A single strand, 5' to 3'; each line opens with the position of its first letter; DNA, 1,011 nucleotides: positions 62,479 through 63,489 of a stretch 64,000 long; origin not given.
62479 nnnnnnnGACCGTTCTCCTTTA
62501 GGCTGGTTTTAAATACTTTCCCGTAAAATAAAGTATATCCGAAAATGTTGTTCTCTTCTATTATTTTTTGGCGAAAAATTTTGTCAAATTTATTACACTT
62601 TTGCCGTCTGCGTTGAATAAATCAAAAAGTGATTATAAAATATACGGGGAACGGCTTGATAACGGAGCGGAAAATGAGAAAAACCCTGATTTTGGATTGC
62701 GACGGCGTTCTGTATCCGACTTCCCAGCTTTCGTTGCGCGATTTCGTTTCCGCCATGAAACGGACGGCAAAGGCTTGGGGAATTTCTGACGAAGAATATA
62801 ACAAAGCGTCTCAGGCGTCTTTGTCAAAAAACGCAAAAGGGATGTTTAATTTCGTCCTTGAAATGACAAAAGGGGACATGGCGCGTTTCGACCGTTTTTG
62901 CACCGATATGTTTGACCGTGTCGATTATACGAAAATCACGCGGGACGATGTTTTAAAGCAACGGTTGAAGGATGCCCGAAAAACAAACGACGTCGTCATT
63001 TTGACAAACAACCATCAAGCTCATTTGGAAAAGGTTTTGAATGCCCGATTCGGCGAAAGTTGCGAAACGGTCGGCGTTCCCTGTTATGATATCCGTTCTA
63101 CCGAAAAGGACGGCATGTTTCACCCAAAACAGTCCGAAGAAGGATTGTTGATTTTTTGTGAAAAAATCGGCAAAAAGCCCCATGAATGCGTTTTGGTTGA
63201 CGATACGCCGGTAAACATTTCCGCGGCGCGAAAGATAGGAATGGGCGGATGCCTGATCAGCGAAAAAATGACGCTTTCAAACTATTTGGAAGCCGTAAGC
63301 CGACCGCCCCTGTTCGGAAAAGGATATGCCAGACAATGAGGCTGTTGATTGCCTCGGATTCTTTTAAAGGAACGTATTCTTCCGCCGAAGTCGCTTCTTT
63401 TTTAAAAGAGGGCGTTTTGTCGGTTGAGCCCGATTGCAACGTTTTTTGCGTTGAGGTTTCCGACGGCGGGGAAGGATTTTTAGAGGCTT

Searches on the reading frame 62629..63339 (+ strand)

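Call 60: search_protein_families(library=pfam, proteins=[window:62629-63339:+], max_evalue=0.00001)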
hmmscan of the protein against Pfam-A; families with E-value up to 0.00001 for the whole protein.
window:62629-63339:+ (236 aa): 2 families
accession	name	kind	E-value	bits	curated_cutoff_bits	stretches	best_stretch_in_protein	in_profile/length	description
PF00702.32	Hydrolase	-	2.7e-13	51.2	26.4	1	18-204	2-191/191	haloacid dehalogenase-like hydrolase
PF13419.12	HAD_2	-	5.1e-06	27.2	23.8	0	21-205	2-173/178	Haloacid dehalogenase-like hydrolase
